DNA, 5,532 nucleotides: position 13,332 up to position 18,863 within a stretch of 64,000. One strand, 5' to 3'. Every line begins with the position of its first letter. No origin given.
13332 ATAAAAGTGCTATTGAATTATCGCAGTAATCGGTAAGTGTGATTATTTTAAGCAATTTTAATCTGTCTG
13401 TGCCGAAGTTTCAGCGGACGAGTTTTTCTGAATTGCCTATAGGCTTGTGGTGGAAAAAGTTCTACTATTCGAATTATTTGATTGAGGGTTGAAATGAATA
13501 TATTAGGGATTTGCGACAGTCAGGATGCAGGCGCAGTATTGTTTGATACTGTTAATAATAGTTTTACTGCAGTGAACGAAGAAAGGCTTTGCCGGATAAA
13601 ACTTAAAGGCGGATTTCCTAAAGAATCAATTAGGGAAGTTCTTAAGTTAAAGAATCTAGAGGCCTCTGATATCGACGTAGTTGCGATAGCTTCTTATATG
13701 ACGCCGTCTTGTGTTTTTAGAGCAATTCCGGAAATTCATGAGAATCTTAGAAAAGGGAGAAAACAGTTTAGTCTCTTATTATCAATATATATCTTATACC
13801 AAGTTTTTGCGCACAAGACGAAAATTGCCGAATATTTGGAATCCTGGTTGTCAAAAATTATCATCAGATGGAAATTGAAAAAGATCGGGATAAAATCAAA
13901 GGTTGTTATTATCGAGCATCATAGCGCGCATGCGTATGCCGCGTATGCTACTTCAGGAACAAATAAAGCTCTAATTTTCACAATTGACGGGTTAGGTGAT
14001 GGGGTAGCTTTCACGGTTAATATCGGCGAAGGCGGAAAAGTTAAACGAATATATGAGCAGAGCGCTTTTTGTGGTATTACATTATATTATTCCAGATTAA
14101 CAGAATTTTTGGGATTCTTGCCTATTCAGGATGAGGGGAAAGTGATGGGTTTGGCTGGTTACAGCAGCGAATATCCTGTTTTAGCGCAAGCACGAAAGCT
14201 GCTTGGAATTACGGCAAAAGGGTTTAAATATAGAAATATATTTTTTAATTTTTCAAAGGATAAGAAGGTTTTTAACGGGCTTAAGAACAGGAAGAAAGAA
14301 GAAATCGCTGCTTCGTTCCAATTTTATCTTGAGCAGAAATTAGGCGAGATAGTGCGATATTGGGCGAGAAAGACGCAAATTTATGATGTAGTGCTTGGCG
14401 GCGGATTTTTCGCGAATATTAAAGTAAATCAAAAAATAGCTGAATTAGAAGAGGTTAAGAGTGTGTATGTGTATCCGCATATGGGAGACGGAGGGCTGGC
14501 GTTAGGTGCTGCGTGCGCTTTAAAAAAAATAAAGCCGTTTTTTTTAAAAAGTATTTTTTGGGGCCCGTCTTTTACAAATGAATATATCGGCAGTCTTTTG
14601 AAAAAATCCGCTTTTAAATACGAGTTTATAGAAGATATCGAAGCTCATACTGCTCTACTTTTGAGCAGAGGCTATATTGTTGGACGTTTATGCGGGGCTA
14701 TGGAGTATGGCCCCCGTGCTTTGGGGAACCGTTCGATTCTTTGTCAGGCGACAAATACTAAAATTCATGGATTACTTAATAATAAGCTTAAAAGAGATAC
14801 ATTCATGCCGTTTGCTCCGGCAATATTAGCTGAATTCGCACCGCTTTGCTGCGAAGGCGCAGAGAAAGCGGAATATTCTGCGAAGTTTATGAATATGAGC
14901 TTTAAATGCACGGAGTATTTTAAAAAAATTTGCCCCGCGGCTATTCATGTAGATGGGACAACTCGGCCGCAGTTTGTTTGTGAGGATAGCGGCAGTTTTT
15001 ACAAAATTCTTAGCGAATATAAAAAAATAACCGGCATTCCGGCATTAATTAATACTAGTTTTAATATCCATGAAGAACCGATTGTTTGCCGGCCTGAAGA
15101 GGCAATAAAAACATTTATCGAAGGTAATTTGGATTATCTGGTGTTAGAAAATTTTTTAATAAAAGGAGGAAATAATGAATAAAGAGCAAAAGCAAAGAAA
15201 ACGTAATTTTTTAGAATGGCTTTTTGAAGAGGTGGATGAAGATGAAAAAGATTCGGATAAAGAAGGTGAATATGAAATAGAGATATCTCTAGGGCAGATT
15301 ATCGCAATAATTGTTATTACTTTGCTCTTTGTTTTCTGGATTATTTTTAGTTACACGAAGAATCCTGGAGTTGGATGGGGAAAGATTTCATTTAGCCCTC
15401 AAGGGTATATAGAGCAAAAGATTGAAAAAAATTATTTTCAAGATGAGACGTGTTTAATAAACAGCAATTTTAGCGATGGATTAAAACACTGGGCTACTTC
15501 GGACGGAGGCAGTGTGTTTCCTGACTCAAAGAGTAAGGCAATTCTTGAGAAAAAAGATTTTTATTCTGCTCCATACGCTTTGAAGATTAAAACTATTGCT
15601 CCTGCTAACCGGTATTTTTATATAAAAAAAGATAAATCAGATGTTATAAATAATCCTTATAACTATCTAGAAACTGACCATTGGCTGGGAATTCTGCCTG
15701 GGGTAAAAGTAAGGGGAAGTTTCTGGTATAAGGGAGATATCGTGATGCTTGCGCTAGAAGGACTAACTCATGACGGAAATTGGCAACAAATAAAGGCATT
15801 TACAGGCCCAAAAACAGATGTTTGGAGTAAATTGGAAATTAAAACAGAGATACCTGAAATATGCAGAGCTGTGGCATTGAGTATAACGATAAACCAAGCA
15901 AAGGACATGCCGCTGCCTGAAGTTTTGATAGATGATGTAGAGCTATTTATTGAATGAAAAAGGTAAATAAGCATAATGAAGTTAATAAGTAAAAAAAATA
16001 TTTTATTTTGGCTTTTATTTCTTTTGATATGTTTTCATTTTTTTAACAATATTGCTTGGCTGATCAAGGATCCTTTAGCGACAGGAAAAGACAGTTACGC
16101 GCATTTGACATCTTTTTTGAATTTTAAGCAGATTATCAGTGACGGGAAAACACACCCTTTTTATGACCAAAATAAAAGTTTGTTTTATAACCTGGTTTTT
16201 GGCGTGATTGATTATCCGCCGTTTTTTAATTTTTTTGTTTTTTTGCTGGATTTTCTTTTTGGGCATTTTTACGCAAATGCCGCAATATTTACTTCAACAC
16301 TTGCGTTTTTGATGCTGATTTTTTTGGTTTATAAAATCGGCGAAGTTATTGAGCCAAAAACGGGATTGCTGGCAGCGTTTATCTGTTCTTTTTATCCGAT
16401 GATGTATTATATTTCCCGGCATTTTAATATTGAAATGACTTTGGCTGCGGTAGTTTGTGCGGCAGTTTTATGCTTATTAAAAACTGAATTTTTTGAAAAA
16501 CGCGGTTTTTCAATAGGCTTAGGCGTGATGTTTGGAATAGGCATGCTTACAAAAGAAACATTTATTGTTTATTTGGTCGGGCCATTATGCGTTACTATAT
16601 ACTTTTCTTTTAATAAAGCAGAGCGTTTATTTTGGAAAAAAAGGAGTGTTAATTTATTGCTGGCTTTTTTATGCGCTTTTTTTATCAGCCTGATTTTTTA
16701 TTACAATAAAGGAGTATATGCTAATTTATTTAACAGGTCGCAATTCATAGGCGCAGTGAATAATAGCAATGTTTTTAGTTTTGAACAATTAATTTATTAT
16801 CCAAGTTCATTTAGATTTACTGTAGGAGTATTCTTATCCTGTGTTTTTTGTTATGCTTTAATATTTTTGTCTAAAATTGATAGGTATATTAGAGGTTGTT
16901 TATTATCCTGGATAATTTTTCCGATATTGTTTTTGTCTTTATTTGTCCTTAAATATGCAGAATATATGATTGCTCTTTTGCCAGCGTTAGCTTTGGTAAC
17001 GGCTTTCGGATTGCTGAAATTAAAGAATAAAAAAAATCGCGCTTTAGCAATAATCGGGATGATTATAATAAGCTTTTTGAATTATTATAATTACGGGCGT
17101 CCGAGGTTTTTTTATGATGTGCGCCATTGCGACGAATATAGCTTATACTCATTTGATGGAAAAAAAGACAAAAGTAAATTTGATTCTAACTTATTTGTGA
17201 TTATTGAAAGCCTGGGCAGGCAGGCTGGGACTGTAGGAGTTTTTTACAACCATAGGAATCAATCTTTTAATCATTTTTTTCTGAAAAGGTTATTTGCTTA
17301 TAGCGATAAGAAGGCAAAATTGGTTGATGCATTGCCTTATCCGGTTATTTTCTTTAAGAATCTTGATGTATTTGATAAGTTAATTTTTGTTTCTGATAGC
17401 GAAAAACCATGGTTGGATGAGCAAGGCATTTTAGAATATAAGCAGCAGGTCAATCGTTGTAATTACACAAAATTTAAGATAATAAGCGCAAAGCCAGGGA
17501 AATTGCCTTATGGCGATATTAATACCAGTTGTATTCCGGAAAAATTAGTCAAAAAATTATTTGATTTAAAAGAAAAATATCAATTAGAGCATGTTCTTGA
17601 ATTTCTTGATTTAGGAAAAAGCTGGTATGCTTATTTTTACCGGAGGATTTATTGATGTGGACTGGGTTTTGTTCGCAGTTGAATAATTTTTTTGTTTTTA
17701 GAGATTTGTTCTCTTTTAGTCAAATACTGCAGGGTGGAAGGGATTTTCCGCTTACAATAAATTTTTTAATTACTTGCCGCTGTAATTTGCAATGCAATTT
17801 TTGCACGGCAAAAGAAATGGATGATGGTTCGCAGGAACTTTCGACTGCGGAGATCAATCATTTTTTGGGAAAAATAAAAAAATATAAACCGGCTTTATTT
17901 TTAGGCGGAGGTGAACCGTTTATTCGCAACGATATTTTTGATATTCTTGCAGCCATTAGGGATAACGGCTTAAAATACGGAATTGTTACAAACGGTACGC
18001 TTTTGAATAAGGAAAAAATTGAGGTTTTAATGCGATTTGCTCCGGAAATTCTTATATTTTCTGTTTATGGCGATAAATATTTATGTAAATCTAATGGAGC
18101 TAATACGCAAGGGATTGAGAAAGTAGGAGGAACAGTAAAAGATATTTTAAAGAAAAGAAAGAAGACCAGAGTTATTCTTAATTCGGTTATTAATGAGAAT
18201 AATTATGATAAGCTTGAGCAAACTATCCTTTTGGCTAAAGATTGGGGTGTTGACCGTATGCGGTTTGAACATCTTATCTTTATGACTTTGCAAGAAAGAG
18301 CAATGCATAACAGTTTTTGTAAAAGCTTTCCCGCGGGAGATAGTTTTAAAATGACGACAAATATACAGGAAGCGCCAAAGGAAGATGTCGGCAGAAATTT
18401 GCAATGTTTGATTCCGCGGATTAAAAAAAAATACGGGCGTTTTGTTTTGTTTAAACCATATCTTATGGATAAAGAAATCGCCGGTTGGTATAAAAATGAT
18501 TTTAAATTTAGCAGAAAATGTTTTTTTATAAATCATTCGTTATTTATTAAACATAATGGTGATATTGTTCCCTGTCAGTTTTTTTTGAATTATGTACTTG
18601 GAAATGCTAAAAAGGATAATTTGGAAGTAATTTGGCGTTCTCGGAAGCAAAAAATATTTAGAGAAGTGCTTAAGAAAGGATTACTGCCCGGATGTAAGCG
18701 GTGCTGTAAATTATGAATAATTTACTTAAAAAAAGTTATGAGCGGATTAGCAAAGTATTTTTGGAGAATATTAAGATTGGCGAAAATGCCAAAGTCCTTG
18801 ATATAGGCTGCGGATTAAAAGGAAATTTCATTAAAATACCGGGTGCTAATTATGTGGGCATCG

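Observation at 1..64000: Glycan-biosynthesis island saturated with radical SAM enzymes (19 rSAM domains in 64 kb)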

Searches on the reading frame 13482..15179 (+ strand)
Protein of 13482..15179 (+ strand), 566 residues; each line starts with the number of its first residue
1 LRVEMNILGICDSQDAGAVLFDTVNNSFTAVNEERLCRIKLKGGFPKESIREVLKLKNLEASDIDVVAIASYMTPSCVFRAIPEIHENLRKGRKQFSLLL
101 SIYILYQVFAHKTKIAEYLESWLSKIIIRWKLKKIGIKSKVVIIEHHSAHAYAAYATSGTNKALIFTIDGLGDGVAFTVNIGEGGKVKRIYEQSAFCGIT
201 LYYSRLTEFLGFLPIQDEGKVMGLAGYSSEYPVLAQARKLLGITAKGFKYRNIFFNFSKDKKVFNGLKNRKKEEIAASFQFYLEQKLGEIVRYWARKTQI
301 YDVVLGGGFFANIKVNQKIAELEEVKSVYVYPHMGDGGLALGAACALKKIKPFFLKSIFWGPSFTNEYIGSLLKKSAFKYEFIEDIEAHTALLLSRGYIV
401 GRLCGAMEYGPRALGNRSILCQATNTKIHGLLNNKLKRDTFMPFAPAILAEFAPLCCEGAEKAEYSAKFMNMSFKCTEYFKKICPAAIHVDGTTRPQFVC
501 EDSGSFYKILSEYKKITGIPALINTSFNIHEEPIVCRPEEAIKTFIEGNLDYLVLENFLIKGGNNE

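Call 4: search_protein_families(library=pfam, proteins=[window:13482-15179:+], max_evalue=0.001)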
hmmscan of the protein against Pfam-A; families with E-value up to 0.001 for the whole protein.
window:13482-15179:+ (566 aa): 4 families
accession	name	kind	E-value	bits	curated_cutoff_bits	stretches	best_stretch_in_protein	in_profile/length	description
PF16861.10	Carbam_trans_C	-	1.7e-52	177.9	27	1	393-561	3-169/170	Carbamoyltransferase C-terminus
PF02543.21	Carbam_trans_N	-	1.6e-35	123.6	24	1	7-345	2-346/346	Carbamoyltransferase N-terminus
PF22521.2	HypF_C_2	-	1.2e-07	32.2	27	1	268-342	162-240/241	Carbamoyltransferase, Kae1-like Domain, second subdomain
PF00814.31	TsaD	-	0.00022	21.5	24.8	0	139-332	82-250/264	tRNA N6-adenosine threonylcarbamoyltransferase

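Call 72: search_protein_families(library=ncbifam, proteins=[window:13482-15179:+], max_evalue=1e-12)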
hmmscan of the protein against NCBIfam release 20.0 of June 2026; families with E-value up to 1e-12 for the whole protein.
window:13482-15179:+ (566 aa): 1 family
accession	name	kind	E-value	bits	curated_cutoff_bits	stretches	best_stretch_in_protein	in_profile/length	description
NF041651.1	nodul_NodU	equivalog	6e-33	114.5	1000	1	265-531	263-526/556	nodulation protein NodU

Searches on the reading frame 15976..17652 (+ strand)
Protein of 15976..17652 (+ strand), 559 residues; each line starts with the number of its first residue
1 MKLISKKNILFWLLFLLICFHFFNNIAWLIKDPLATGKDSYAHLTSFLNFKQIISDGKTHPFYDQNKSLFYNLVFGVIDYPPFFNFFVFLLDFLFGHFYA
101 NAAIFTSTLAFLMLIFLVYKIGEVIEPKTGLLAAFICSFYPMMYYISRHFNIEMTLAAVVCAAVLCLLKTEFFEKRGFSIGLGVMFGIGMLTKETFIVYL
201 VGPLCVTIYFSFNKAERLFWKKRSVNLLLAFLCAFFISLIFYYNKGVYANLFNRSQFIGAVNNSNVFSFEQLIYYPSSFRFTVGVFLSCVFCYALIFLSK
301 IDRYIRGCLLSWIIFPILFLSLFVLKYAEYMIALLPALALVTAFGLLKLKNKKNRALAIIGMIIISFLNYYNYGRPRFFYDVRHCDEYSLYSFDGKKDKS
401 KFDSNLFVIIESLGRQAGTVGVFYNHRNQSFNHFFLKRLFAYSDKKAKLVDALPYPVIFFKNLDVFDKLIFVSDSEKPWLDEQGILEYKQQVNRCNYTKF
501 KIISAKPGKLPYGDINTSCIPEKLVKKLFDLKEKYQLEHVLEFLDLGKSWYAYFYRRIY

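Call 5: search_protein_families(library=pfam, proteins=[window:15976-17652:+], max_evalue=0.001)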
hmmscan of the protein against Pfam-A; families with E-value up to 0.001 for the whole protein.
window:15976-17652:+ (559 aa): 1 family
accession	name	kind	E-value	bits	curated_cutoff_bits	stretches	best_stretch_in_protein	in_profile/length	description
PF13231.12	PMT_2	-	1.2e-16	61.8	26.1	1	79-238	1-155/160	Dolichyl-phosphate-mannose-protein mannosyltransferase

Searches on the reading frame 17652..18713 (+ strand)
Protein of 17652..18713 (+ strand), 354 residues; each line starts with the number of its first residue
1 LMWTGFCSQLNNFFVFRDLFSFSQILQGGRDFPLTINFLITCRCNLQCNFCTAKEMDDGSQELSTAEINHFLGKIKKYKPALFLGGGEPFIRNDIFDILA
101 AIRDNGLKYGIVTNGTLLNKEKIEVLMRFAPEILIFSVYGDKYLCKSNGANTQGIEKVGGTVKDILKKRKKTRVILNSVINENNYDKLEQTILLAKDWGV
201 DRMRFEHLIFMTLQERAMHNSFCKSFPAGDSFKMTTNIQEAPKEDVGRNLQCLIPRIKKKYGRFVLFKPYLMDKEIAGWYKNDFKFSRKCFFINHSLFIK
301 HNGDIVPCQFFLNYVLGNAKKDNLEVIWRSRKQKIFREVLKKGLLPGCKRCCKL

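Call 5: search_protein_families(library=pfam, proteins=[window:17652-18713:+], max_evalue=0.001)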
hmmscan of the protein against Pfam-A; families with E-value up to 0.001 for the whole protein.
window:17652-18713:+ (354 aa): 3 families
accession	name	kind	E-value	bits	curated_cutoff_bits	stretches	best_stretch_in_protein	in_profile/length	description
PF04055.27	Radical_SAM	-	3.6e-16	60.2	29.5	1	40-193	3-164/166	Radical SAM superfamily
PF13186.11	SPASM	-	1.6e-12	48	21.5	1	290-351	1-66/67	Iron-sulfur cluster-binding domain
PF13353.11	Fer4_12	-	0.00026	21.7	22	1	42-120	13-96/137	4Fe-4S single cluster domain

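Call 11: search_protein_families(library=ncbifam, proteins=[window:17652-18713:+], max_evalue=0.00001)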
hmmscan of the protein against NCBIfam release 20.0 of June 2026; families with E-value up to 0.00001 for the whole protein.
window:17652-18713:+ (354 aa): 47 families (the best 25 are shown)
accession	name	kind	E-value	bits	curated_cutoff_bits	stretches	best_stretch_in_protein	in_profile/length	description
TIGR04317.1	W_rSAM_matur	equivalog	1.6e-29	103.1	380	1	40-214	10-190/349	tungsten cofactor oxidoreductase radical SAM maturase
TIGR04051.1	rSAM_NirJ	equivalog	1.1e-24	87.1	515.45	1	40-213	8-181/354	heme d1 biosynthesis radical SAM protein NirJ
TIGR04545.1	rSAM_ahbD_hemeb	equivalog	1.7e-24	86.9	500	1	37-347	3-303/339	heme b synthase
TIGR04347.1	pseudo_SAM_Halo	equivalog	2.5e-23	83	525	1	24-215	29-219/390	TIGR04347 family pseudo-SAM/SPASM protein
TIGR04054.1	rSAM_NirJ1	equivalog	2.5e-23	82.4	650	1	37-212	39-214/387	putative heme d1 biosynthesis radical SAM protein NirJ1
TIGR04546.1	rSAM_ahbC_deAc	equivalog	4.1e-21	75.2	650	1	23-212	28-217/390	12,18-didecarboxysiroheme deacetylase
TIGR04053.2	TIGR04053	equivalog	2.5e-20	73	395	1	33-205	7-183/366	TIGR04053 family radical SAM/SPASM domain-containing protein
TIGR04055.1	rSAM_NirJ2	equivalog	2.3e-19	70.1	500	1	38-351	4-294/326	putative heme d1 biosynthesis radical SAM protein NirJ2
TIGR04250.1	SCM_rSAM_ScmE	equivalog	9.8e-19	67.5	400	1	34-127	3-98/358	SynChlorMet cassette radical SAM/SPASM protein ScmE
TIGR04133.1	rSAM_w_lipo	hypoth_equivalog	5.1e-18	65.1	425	1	39-207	29-201/350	TIGR04133 family radical SAM/SPASM protein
TIGR04303.1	GeoRSP_rSAM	equivalog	7.6e-18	65.2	400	1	32-207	3-176/325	GeoRSP system radical SAM/SPASM protein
NF050035.1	rSAM_WgK_link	exception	4.7e-17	62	650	1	32-204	7-180/367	radical SAM/SPASM peptide maturase WgkB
TIGR02109.1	PQQ_syn_pqqE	equivalog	3.1e-16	59.3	381.35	1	33-211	6-185/358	pyrroloquinoline quinone biosynthesis protein PqqE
NF038283.1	viperin_w_prok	equivalog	5.2e-16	58.6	180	1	34-187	2-169/281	viperin family antiviral radical SAM protein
NF045574.1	sacti_mat_StsB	exception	2.1e-15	56.5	625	1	36-205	98-266/466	StsB family radical SAM/SPASM domain sactipeptide maturase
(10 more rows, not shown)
